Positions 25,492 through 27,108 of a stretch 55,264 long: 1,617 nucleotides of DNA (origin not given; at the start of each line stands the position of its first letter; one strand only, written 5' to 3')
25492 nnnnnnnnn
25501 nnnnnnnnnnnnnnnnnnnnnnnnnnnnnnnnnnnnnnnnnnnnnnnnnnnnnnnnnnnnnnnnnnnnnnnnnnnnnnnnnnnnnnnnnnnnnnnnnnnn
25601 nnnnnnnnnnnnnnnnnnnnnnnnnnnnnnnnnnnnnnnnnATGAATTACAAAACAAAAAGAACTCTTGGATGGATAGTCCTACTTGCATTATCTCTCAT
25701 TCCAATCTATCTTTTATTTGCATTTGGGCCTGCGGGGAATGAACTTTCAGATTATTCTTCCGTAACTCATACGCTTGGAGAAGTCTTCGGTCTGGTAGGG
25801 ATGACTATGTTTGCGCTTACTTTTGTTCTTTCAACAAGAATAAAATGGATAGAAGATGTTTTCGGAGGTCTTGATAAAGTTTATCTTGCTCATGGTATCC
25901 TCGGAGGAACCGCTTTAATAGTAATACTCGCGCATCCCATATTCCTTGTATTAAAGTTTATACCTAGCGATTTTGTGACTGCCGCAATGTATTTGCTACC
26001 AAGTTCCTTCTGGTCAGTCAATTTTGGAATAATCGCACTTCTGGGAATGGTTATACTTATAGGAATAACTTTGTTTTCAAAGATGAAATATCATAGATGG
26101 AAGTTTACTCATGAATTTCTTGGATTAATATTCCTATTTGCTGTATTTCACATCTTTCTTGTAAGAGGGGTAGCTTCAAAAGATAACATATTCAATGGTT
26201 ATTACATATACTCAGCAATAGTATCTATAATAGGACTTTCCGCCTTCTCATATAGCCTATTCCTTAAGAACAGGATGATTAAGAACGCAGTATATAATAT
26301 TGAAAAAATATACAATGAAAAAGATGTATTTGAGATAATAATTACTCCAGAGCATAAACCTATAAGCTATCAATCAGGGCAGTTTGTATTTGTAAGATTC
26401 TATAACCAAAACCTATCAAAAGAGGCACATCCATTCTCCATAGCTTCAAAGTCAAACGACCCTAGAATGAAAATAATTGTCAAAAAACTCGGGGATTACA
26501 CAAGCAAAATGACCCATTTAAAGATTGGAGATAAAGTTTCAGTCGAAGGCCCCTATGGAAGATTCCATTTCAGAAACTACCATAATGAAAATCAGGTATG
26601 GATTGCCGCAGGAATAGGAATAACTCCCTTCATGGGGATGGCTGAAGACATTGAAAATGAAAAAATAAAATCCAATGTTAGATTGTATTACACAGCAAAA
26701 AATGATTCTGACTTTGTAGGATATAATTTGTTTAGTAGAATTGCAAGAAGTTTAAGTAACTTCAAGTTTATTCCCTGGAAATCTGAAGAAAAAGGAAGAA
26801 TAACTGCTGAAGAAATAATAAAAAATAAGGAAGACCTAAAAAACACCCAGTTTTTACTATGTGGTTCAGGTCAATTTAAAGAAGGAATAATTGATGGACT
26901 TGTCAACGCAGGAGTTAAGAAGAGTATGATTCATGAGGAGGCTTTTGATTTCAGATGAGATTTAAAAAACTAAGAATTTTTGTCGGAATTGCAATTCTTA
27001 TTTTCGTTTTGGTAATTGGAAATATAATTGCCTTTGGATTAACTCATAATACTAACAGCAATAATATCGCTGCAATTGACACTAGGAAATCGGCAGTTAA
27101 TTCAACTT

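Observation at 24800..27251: ApbE + ferric-reductase/FNR fusion + small 'TRAS'-tailed membrane protein: candidate archaeal flavinylation-based transmembrane electron transfer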

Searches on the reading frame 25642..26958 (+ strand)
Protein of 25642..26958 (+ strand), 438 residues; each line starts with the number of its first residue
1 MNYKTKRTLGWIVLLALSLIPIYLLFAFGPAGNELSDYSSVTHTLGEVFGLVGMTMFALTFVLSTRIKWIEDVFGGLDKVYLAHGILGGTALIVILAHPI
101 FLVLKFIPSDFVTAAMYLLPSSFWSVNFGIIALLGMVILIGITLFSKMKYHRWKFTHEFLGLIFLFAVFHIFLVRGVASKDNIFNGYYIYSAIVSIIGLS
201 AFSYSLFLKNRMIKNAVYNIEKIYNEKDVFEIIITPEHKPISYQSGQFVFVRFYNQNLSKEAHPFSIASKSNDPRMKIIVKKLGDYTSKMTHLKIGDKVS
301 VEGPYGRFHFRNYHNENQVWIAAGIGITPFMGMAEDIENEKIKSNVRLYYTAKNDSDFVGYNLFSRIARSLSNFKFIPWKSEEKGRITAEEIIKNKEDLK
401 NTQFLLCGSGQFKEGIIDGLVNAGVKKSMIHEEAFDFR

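Call 3: search_protein_families(library=pfam, proteins=[window:25642-26958:+], max_evalue=0.01)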
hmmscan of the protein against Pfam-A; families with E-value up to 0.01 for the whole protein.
window:25642-26958:+ (438 aa): 4 families
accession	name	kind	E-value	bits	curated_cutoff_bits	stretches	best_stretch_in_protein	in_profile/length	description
PF08022.18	FAD_binding_8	-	7.7e-13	48.9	22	1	223-306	10-106/109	FAD-binding domain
PF01794.25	Ferric_reduct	-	6.5e-12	46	28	1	49-168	1-121/121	Ferric reductase like transmembrane component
PF00175.26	NAD_binding_1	-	4.4e-09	37.4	22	1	321-414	2-105/109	Oxidoreductase NAD-binding domain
PF00970.30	FAD_binding_6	-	5.8e-08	33.4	21.1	1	219-310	6-99/99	Oxidoreductase FAD-binding domain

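Call 13: find_homologous_proteins(query=window:25642-26955:+, max_evalue=1e-10)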
Query window:25642-26955:+ (438 aa): 1612 proteins with E <= 1e-10 among 8000 candidates; the best 120 are listed.
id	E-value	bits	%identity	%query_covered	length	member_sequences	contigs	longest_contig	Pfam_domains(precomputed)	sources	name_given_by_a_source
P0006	7.5e-290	979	100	100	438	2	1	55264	PF01794.26,PF08022.19,PF00175.27,PF00970.31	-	-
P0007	2.3e-243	826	83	100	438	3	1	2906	PF01794.26,PF08022.19,PF00175.27,PF00970.31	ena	-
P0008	4.6e-243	825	82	100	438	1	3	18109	PF01794.26,PF08022.19,PF00175.27,PF00970.31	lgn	-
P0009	1.6e-224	764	75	100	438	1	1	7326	PF01794.26,PF08022.19,PF00175.27,PF00970.31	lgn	-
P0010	1.3e-222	758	75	100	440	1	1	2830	PF01794.26,PF08022.19,PF00175.27,PF00970.31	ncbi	-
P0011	3.3e-216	737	74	100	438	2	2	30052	PF01794.26,PF08022.19,PF00175.27,PF00970.31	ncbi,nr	ncbi:MAG TPA: ferric reductase-like transmembrane domain-containing protein [Candidatus Nanoarchaeia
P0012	3.7e-198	677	69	99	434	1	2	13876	PF01794.26,PF08022.19,PF00175.27,PF00970.31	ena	-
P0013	2.0e-195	668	65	100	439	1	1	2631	PF01794.26,PF08022.19,PF00175.27,PF00970.31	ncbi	-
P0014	3.5e-194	664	69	100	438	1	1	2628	PF01794.26,PF08022.19,PF00175.27,PF00970.31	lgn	-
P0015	4.6e-193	660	66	100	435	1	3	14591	PF01794.26,PF08022.19,PF00175.27,PF00970.31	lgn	-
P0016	5.3e-193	660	65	99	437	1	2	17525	PF01794.26,PF08022.19,PF00175.27,PF08030.18,PF00970.31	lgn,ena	-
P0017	1.5e-191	655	66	100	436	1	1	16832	PF01794.26,PF08022.19,PF00175.27,PF00970.31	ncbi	-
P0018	6.7e-191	653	65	100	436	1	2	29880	PF01794.26,PF08022.19,PF00970.31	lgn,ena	-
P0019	1.2e-190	652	66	100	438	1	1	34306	PF01794.26,PF08022.19,PF00175.27,PF00970.31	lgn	-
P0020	1.5e-190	652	66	100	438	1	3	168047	PF01794.26,PF08022.19,PF00175.27,PF00970.31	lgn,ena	-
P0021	1.7e-190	652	67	100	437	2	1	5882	PF01794.26,PF08022.19,PF00175.27,PF00970.31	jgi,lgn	jgi:predicted ferric reductase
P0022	1.7e-189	649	65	100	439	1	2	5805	PF01794.26,PF08022.19,PF00175.27,PF00970.31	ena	-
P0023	5.2e-189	647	66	99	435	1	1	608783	PF01794.26,PF08022.19,PF00970.31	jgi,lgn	jgi:predicted ferric reductase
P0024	9.1e-189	646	65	100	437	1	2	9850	PF01794.26,PF08022.19,PF00175.27,PF00970.31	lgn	-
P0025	5.8e-188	644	66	99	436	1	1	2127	PF01794.26,PF08022.19,PF00175.27,PF00970.31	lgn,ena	-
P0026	3.5e-187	641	63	100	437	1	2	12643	PF01794.26,PF08022.19,PF00175.27,PF00970.31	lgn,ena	-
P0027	1.4e-186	639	64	100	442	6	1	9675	PF01794.26,PF08022.19,PF00175.27,PF00970.31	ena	-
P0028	4.0e-186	638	63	100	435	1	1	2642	PF01794.26,PF08022.19,PF00175.27,PF00970.31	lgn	-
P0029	4.3e-186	637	62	100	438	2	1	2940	PF01794.26,PF08022.19,PF00175.27,PF00970.31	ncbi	-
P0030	5.2e-186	637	65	100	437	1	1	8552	PF01794.26,PF08022.19,PF00175.27,PF00970.31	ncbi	-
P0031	7.9e-186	637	64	100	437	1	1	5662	PF01794.26,PF08022.19,PF00175.27,PF00970.31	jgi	jgi:predicted ferric reductase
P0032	9.4e-186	636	65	100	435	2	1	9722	PF01794.26,PF08022.19,PF00970.31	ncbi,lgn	-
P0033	1.7e-185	635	62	100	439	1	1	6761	PF01794.26,PF08022.19,PF00175.27,PF00970.31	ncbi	-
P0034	2.4e-185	635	65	99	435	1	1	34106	PF01794.26,PF08022.19,PF00175.27,PF00970.31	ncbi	-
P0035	2.9e-185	635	64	100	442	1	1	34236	PF01794.26,PF08022.19,PF00175.27,PF00970.31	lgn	-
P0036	3.1e-185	635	63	100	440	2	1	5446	PF01794.26,PF08022.19,PF00175.27,PF00970.31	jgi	jgi:predicted ferric reductase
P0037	3.6e-185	634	62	100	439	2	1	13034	PF01794.26,PF08022.19,PF00175.27,PF00970.31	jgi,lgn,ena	-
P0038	6.2e-185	634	64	100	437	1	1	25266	PF01794.26,PF08022.19,PF00175.27,PF00970.31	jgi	jgi:predicted ferric reductase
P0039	2.5e-184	632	63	100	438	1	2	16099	PF01794.26,PF08022.19,PF00175.27,PF00970.31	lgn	-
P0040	2.7e-184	631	63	100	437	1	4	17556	PF01794.26,PF08022.19,PF00175.27,PF00970.31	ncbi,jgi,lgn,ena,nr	ncbi:hypothetical protein COU57_02935 [Candidatus Pacearchaeota archaeon CG10_big_fil_rev_8_21_14_0_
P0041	3.8e-184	631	63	99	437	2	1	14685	PF01794.26,PF08022.19,PF00175.27,PF00970.31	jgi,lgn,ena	-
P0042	6.0e-184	630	63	99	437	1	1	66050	PF01794.26,PF08022.19,PF00175.27,PF08030.18,PF00970.31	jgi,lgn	-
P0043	6.8e-184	630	64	99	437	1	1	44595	PF01794.26,PF08022.19,PF00175.27,PF00970.31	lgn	-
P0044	8.6e-184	630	61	100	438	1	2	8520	PF01794.26,PF08022.19,PF00175.27,PF00970.31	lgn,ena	-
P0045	2.8e-183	628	65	100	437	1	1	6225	PF01794.26,PF08022.19,PF00175.27,PF00970.31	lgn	-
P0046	3.1e-183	628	63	99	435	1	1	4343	PF01794.26,PF08022.19,PF00970.31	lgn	-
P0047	3.4e-183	628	62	100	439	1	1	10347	PF01794.26,PF08022.19,PF00175.27,PF00970.31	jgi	-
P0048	4.0e-183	628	63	99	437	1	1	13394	PF01794.26,PF08022.19,PF00175.27,PF00970.31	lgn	-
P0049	5.8e-183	627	63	100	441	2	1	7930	PF01794.26,PF08022.19,PF00175.27,PF00970.31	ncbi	-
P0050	4.1e-182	624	64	100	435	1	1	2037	PF01794.26,PF08022.19,PF00175.27,PF00970.31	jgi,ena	-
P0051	5.4e-182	624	63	99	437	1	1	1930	PF01794.26,PF08022.19,PF00175.27,PF00970.31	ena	-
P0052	1.3e-181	623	60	99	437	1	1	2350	PF01794.26,PF08022.19,PF00175.27,PF00970.31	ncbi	-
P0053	2.4e-181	622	63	99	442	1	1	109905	PF01794.26,PF08022.19,PF00175.27,PF00970.31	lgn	-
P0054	1.2e-180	619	62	100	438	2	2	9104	PF01794.26,PF08022.19,PF00175.27,PF00970.31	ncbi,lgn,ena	-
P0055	2.0e-180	619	62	99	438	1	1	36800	PF01794.26,PF08022.19,PF00175.27,PF00970.31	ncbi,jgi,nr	ncbi:MAG: hypothetical protein GXP63_03020 [DPANN group archaeon]|nr:hypothetical protein [DPANN gro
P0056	2.0e-180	619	62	100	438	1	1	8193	PF01794.26,PF08022.19,PF00175.27,PF00970.31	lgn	-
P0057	2.2e-180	619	63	100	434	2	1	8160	PF01794.26,PF08022.19,PF00970.31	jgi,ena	-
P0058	3.1e-180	618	60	100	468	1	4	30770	PF01794.26,PF08022.19,PF00175.27,PF00970.31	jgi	jgi:predicted ferric reductase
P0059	4.0e-180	618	63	99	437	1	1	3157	PF01794.26,PF08022.19,PF00175.27,PF00970.31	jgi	-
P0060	4.7e-180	618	66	97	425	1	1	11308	PF01794.26,PF08022.19,PF00175.27,PF00970.31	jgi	jgi:predicted ferric reductase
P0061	4.7e-180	618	60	100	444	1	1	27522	PF01794.26,PF08022.19,PF00175.27,PF00970.31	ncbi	-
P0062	1.0e-179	616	62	100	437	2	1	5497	PF01794.26,PF08022.19,PF00175.27,PF00970.31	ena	-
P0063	1.3e-179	616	61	99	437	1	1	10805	PF01794.26,PF08022.19,PF00175.27,PF00970.31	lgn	-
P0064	1.4e-179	616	62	100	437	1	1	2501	PF01794.26,PF08022.19,PF00970.31,PF26733.1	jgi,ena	-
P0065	2.4e-179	615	62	99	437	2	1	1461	PF01794.26,PF08022.19,PF00175.27,PF00970.31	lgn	-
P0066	2.6e-179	615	63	99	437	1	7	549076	PF01794.26,PF08022.19,PF00175.27,PF00970.31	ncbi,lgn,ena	-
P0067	2.7e-179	615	62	99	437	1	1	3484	PF01794.26,PF08022.19,PF00175.27,PF00970.31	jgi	-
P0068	2.8e-179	615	63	100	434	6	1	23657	PF01794.26,PF08022.19,PF00970.31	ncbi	-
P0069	5.4e-179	614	62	99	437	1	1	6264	PF01794.26,PF08022.19,PF00175.27,PF00970.31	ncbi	-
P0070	6.1e-179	614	62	99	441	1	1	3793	PF01794.26,PF08022.19,PF00175.27,PF00970.31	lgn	-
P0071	2.6e-178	612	63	98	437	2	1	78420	PF01794.26,PF08022.19,PF00175.27,PF00970.31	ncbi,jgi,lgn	-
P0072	1.3e-177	609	61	99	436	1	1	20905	PF01794.26,PF08022.19,PF00175.27,PF00970.31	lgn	-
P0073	1.7e-177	609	61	100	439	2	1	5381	PF01794.26,PF08022.19,PF00175.27,PF00970.31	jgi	-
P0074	2.5e-177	609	65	94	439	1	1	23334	PF01794.26,PF08022.19,PF00175.27,PF08030.18,PF00970.31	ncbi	-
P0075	2.6e-176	605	60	99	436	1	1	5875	PF01794.26,PF08022.19,PF00175.27,PF00970.31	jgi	jgi:predicted ferric reductase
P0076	4.0e-176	605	61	99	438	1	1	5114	PF01794.26,PF08022.19,PF00175.27,PF00970.31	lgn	-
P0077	5.0e-176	604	61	100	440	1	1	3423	PF01794.26,PF08022.19,PF00175.27,PF00970.31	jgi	-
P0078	4.5e-175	601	62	99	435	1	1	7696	PF01794.26,PF08022.19,PF00175.27,PF00970.31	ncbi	-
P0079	4.6e-175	601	60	100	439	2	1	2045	PF01794.26,PF08022.19,PF00175.27,PF00970.31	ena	-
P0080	9.1e-175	600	61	99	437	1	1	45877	PF01794.26,PF08022.19,PF00175.27,PF00970.31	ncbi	-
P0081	1.1e-174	600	61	100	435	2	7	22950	PF01794.26,PF08022.19,PF00970.31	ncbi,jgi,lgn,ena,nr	ncbi:MAG TPA: ferric reductase-like transmembrane domain-containing protein [Candidatus Nanoarchaeia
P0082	3.3e-174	598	60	100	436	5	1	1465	PF01794.26,PF08022.19,PF00175.27,PF00970.31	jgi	-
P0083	3.9e-174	598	62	99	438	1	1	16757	PF01794.26,PF08022.19,PF00175.27,PF00970.31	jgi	jgi:predicted ferric reductase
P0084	4.7e-174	598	59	99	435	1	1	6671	PF01794.26,PF08022.19,PF00175.27,PF08030.18,PF00970.31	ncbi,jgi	jgi:predicted ferric reductase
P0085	2.7e-173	595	61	99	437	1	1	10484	PF01794.26,PF08022.19,PF00175.27,PF08030.18,PF00970.31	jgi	jgi:predicted ferric reductase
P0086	5.2e-173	594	60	99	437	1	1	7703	PF01794.26,PF08022.19,PF00175.27,PF08030.18,PF00970.31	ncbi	-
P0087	5.6e-173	594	61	100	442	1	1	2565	PF01794.26,PF08022.19,PF00175.27,PF00970.31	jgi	jgi:predicted ferric reductase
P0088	8.9e-173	594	60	99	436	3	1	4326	PF01794.26,PF08022.19,PF00175.27,PF00970.31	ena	-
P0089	1.8e-172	593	58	99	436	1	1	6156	PF01794.26,PF08022.19,PF00175.27,PF00970.31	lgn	-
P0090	4.1e-172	591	60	100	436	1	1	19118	PF01794.26,PF08022.19,PF00175.27,PF00970.31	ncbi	-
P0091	6.8e-172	591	59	99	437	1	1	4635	PF01794.26,PF08022.19,PF00175.27,PF00970.31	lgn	-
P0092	1.8e-171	589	59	100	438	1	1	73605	PF01794.26,PF08022.19,PF00175.27,PF08030.18,PF00970.31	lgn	-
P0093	4.4e-171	588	59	99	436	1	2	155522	PF01794.26,PF08022.19,PF00175.27,PF00970.31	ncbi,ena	-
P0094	7.6e-171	587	58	99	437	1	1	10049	PF01794.26,PF08022.19,PF00175.27,PF00970.31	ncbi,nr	ncbi:ferric reductase-like transmembrane domain-containing protein [Candidatus Woesearchaeota archae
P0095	1.4e-169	583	58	99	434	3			PF01794.26,PF08022.19,PF00175.27,PF08030.18,PF00970.31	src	-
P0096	1.9e-169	583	58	99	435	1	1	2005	PF01794.26,PF08022.19,PF00175.27,PF00970.31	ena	-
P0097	2.3e-169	582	62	100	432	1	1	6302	PF01794.26,PF08022.19,PF00970.31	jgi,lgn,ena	-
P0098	3.9e-169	582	58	99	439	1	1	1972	PF01794.26,PF08022.19,PF00175.27,PF00970.31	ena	-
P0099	3.8e-168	578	59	99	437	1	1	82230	PF01794.26,PF08022.19,PF00175.27,PF00970.31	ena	-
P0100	1.9e-167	576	57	98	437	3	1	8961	PF01794.26,PF08022.19,PF00175.27,PF08030.18,PF00970.31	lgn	-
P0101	8.4e-167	574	66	87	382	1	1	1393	PF01794.26,PF08022.19,PF00175.27,PF00970.31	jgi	jgi:predicted ferric reductase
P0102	2.5e-166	572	59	99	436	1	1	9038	PF01794.26,PF08022.19,PF00175.27,PF08030.18,PF00970.31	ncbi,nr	ncbi:hypothetical protein D6745_04545 [Candidatus Woesearchaeota archaeon]|nr:MAG: hypothetical prot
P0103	4.8e-166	571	58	99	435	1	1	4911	PF01794.26,PF08022.19,PF00175.27,PF00970.31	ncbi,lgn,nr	ncbi:MAG TPA: ferric reductase-like transmembrane domain-containing protein [Candidatus Bilamarchaeu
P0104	1.6e-165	570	58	99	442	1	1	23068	PF01794.26,PF08022.19,PF00175.27,PF08030.18,PF00970.31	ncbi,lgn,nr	ncbi:ferric reductase-like transmembrane domain-containing protein [Candidatus Woesearchaeota archae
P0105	1.4e-164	567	60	99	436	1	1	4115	PF01794.26,PF08022.19,PF00175.27,PF00970.31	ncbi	-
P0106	7.8e-164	564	59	99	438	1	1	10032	PF01794.26,PF08022.19,PF00175.27,PF00970.31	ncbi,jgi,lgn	-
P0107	2.3e-163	563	57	99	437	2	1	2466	PF01794.26,PF08022.19,PF00175.27,PF00970.31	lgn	-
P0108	3.5e-163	562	63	87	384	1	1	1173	PF01794.26,PF08022.19,PF00175.27,PF00970.31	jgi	jgi:predicted ferric reductase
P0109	5.4e-163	561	57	99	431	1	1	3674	PF01794.26,PF08022.19,PF00175.27,PF08030.18,PF00970.31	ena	-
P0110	5.7e-162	558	61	89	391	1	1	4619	PF01794.26,PF08022.19,PF00175.27,PF00970.31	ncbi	ncbi:MAG: ferric reductase-like transmembrane domain-containing protein [Nanoarchaeota archaeon]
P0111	5.8e-162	558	59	95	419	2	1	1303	PF01794.26,PF08022.19,PF00175.27,PF00970.31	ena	-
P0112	1.8e-161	556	59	100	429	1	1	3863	PF01794.26,PF08022.19,PF00970.31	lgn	-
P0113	2.3e-160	553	55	99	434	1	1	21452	PF01794.26,PF08022.19,PF00175.27,PF08030.18,PF00970.31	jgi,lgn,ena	-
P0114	2.7e-160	552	56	100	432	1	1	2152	PF01794.26,PF08022.19,PF00175.27,PF00970.31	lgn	-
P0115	4.3e-160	552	56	99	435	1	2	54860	PF01794.26,PF08022.19,PF00175.27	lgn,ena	-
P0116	7.2e-160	551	56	100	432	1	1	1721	PF01794.26,PF08022.19,PF00175.27,PF00970.31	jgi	jgi:predicted ferric reductase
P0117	9.6e-160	551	57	99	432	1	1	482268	PF01794.26,PF08022.19,PF00175.27,PF00970.31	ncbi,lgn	ncbi:MAG: ferric reductase-like transmembrane domain-containing protein [Candidatus Micrarchaeia arc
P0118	1.6e-159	550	56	99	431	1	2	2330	PF01794.26,PF08022.19,PF00175.27,PF00970.31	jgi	jgi:predicted ferric reductase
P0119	4.0e-159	549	56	99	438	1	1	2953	PF01794.26,PF08022.19,PF00175.27,PF00970.31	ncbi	-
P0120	2.2e-158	546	56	99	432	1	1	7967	PF01794.26,PF08022.19,PF00175.27,PF00970.31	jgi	jgi:predicted ferric reductase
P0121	2.5e-158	546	56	99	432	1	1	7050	PF01794.26,PF08022.19,PF00175.27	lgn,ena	-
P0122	3.2e-158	546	58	98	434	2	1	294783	PF01794.26,PF08022.19,PF00175.27,PF08030.18,PF00970.31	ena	-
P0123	3.3e-158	546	56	99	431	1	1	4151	PF01794.26,PF08022.19,PF00175.27,PF00970.31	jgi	jgi:predicted ferric reductase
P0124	1.1e-157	544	56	99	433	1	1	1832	PF01794.26,PF08022.19,PF00175.27,PF00970.31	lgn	-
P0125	1.5e-157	543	55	100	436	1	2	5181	PF01794.26,PF08022.19,PF00175.27,PF00970.31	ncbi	-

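Call 15: find_related_loci(query=A2, collection=genome_contigs, flank=4000)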
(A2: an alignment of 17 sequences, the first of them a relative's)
Query A2 (438 aa) in genome_contigs; peptide patterns used: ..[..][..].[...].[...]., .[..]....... (x = any residue, [..] = any of these).
111 stretches matched a pattern; 93 encode a relative of the query (tblastn E <= 1e-3); the best 80 are kept; 80 distinct loci.
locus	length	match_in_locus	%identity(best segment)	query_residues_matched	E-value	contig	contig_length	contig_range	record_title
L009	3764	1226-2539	83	1-438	0e+0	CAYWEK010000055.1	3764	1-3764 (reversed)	MAG TPA_asm: Candidatus Woesearchaeota archaeon isolate binchicken_co54_402 genome assembly, contig: NODE_49193_length_3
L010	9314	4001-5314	74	1-438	0e+0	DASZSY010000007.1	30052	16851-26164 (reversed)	MAG TPA_asm: Candidatus Nanoarchaeia archaeon isolate SMAG_U6062 k141_274617, whole genome shotgun sequence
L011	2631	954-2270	65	1-438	0e+0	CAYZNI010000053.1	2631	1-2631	MAG TPA_asm: Candidatus Woesearchaeota archaeon isolate SRP173033_co2_255 genome assembly, contig: NODE_41716_length_263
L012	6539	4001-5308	65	2-438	0e+0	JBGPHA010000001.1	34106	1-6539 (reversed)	MAG: Candidatus Nanoarchaeia archaeon isolate OBJ_0618_7090110_37 k141_5948885_length_34106_cov_11.2700, whole genome sh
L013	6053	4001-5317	62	1-438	0e+0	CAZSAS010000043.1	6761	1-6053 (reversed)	MAG TPA_asm: uncultured Methanosarcinales archaeon isolate binchicken_co129_814 genome assembly, contig: NODE_38384_leng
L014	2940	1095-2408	62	1-438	0e+0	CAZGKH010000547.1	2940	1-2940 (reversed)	MAG TPA_asm: uncultured Anaerolineae bacterium isolate binchicken_co275_239 genome assembly, contig: NODE_77543_length_2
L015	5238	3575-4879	65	1-438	0e+0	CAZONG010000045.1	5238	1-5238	MAG TPA_asm: Candidatus Woesearchaeota archaeon isolate SRP093185_co1_217 genome assembly, contig: NODE_11973_length_523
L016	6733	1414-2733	63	1-438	0e+0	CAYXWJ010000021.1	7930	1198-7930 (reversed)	MAG TPA_asm: Candidatus Woesearchaeota archaeon isolate binchicken_co151_73 genome assembly, contig: NODE_15001_length_7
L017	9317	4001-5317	62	2-438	0e+0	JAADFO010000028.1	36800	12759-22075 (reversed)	MAG: Nanobdellati archaeon isolate M_MaxBin.034 contig-127_2653, whole genome shotgun sequence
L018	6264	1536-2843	62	4-438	0e+0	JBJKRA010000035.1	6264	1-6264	MAG: Candidatus Woesearchaeota archaeon isolate Bin_48 S1Ck127_3814558_flag_1_multi_6.0000_len_6264, whole genome shotgu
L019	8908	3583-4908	60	1-438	0e+0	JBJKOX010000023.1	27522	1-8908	MAG: Candidatus Pacearchaeota archaeon isolate Bin_106 S1Ck127_595643_flag_1_multi_7.0000_len_27522, whole genome shotgu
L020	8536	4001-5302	63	1-438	0e+0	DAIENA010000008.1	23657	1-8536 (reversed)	MAG TPA_asm: archaeon isolate clean1986 NODE_8_length_23657_cov_13.625106, whole genome shotgun sequence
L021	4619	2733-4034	60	4-438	0e+0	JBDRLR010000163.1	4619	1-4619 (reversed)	MAG: Nanoarchaeota archaeon isolate MEGAHIT-group-1.787 k141_10373706, whole genome shotgun sequence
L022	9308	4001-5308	63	1-437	0e+0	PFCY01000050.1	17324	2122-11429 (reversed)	MAG: Candidatus Pacearchaeota archaeon CG10_big_fil_rev_8_21_14_0_10_32_14 CG10_8_21_14_0.10_scaffold_3006_c, whole geno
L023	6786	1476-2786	65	1-438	0e+0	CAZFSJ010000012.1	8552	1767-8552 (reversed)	MAG TPA_asm: Candidatus Woesearchaeota archaeon isolate binchicken_co151_555 genome assembly, contig: NODE_13340_length_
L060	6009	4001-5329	35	10-435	3e-86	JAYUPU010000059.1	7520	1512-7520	MAG: bacterium isolate GL109_DN_metabinner_7 GL109_DN_metabinner_7_58, whole genome shotgun sequence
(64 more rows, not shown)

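Call 29: search_solved_structures(query=window:25642-26955:+, max_evalue=0.001)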
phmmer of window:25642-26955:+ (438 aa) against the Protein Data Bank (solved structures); distinct sequences matched with E-value up to 0.001: 48.
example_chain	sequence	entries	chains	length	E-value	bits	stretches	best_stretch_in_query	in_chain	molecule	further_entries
8qta_A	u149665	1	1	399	1e-32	117.1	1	53-432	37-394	FAD-binding FR-type domain-containing protein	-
8qt6_A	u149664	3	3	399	1.3e-32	116.8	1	52-432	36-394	FAD-binding FR-type domain-containing protein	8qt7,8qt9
8qq7_A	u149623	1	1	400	2.2e-32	116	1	52-416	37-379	FAD-binding FR-type domain-containing protein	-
8qq5_A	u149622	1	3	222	2.8e-21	79.5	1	238-432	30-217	Oxidoreductase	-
8qq1_C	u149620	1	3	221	4.2e-21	78.9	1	238-430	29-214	Oxidoreductase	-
1krh_A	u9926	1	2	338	9.7e-10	41.4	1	214-376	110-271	Benzoate 1,2-Dioxygenase Reductase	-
6o0a_A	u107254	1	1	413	6.4e-09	38.8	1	210-435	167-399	Flavohemoglobin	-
4eh1_A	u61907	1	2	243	1.5e-08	37.6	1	239-435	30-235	Flavohemoprotein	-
2eix_A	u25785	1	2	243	3.4e-08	36.4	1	276-376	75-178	NADH-cytochrome b5 reductase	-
2r6h_A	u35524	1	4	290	3.8e-08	36.2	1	284-433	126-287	NADH:ubiquinone oxidoreductase, Na translocating, F subunit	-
1gvh_A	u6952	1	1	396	4.3e-08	36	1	242-435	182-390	FLAVOHEMOPROTEIN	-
9nez_C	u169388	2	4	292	7.4e-08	35.2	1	263-428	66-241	Sulfhydrogenase 1 subunit gamma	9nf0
2rc5_A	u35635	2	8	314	1.8e-07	33.9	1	286-412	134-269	Ferredoxin-NADP reductase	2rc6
9gxb_A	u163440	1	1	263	3.9e-07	32.9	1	235-348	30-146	ferredoxin--NADP(+) reductase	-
9gxc_A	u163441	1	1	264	4e-07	32.8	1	235-348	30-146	ferredoxin--NADP(+) reductase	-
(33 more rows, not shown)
